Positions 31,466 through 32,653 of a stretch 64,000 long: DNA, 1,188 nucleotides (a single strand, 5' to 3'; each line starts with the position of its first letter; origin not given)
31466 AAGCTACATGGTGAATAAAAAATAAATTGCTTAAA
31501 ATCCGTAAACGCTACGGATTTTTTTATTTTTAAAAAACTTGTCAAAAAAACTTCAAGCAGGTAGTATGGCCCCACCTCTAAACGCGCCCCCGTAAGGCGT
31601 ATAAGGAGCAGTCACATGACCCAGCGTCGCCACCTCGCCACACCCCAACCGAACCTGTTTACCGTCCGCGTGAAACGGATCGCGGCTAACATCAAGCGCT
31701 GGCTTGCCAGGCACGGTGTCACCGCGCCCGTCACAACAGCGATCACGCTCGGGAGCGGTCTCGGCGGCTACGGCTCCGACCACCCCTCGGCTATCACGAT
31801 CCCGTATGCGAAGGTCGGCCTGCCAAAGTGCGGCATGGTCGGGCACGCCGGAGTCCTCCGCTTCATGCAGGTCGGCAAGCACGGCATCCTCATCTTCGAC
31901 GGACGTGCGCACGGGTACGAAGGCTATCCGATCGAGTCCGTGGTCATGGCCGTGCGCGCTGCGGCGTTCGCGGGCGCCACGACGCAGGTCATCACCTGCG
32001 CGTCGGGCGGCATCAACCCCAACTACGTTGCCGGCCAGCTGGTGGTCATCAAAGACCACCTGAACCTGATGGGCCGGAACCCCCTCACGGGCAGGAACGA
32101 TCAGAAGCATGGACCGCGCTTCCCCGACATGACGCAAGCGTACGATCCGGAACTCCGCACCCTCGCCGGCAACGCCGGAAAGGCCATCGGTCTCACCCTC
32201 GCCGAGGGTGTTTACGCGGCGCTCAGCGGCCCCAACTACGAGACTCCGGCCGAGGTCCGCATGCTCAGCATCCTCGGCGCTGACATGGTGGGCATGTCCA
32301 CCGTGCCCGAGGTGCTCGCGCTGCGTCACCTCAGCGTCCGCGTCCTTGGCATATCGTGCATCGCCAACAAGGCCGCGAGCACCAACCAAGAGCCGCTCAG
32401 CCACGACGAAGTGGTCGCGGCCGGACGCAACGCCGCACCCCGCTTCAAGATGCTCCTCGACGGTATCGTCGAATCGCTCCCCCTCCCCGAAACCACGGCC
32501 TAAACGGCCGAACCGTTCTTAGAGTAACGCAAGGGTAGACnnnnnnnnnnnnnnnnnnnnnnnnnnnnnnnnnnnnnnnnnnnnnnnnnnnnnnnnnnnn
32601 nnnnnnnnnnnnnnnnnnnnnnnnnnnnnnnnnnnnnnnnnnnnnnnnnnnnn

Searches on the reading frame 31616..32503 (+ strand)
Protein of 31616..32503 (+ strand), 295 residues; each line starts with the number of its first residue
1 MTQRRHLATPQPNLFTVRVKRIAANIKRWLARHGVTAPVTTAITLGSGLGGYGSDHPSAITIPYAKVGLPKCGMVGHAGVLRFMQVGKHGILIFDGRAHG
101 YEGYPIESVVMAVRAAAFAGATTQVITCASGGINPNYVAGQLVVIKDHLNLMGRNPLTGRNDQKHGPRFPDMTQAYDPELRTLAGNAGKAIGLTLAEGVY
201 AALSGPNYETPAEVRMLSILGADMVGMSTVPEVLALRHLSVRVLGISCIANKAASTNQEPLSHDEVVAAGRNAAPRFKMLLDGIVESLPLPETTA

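Call 19: search_protein_families(library=ncbifam, proteins=[window:31616-32503:+], max_evalue=0.1)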
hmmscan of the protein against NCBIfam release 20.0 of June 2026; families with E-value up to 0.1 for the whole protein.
window:31616-32503:+ (295 aa): 11 families
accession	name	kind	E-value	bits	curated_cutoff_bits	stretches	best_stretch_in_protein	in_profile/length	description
NF006054.0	PRK08202.1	equivalog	2.8e-90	302.5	218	1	27-287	12-273/274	purine-nucleoside phosphorylase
TIGR01697.1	PNPH-PUNA-XAPA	subfamily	3.5e-79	265.7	197.1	1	41-286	2-247/247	inosine/guanosine/xanthosine phosphorylase family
TIGR01700.1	PNPH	equivalog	6.4e-74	248.5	293.35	1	41-285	2-248/249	purine nucleoside phosphorylase I, inosine and guanosine-specific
TIGR01698.1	PUNP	equivalog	1.5e-72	243.9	302.6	1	41-285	2-244/245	purine-nucleoside phosphorylase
TIGR01699.1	XAPA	equivalog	1.5e-52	178.7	370.9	1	42-284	3-246/248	xanthosine phosphorylase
NF006599.0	PRK09136.1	equivalog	2.7e-20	72.6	223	1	119-286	76-245/247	S-methyl-5'-thioinosine phosphorylase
TIGR01694.1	MTAP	equivalog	1.1e-18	67.5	274.85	1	115-286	70-239/240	S-methyl-5'-thioadenosine phosphorylase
NF006334.0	PRK08564.1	equivalog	7.3e-12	45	382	1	115-289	78-251/267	S-methyl-5'-thioadenosine phosphorylase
NF005876.0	PRK07823.1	equivalog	6.9e-11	41.8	306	1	96-290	57-247/267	S-methyl-5'-thioadenosine phosphorylase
NF006492.0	PRK08931.1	equivalog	4.9e-06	26.1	437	1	119-289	78-248/291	S-methyl-5'-thioadenosine phosphorylase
NF005657.0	PRK07432.1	equivalog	0.017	14.2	453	1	196-236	157-197/291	S-methyl-5'-thioadenosine phosphorylase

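Call 72: find_homologous_proteins(query=window:31616-32503:+, max_evalue=1e-20)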
Query window:31616-32503:+ (295 aa): 7999 proteins with E <= 1e-20 among 8000 candidates; the best 120 are listed.
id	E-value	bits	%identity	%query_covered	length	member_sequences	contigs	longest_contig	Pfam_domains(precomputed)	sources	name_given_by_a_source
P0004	2.6e-192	655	100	100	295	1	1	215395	PF01048.27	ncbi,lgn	-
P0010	1.7e-160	551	85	100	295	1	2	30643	PF01048.27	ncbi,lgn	-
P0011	6.3e-97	342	60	94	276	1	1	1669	PF01048.27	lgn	-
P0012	2.0e-95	337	57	94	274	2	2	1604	PF01048.27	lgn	-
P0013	5.1e-95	336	58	92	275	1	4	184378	PF01048.27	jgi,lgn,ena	jgi:purine-nucleoside phosphorylase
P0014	5.7e-94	333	58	95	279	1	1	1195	PF01048.27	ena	-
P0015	2.2e-93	331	57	94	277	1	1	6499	PF01048.27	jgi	jgi:purine-nucleoside phosphorylase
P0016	3.9e-91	323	56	94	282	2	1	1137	PF01048.27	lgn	-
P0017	9.6e-91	322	56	95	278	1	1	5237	PF01048.27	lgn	-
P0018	1.1e-88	315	53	94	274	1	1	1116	PF01048.27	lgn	-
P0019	2.0e-88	314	54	92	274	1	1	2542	PF01048.27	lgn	-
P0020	4.7e-88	313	55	91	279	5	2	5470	PF01048.27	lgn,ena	-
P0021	3.8e-86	307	59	83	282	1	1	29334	PF01048.27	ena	-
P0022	4.9e-86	307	54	92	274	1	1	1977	PF01048.27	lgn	-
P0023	2.2e-85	304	51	94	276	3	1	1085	PF01048.27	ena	-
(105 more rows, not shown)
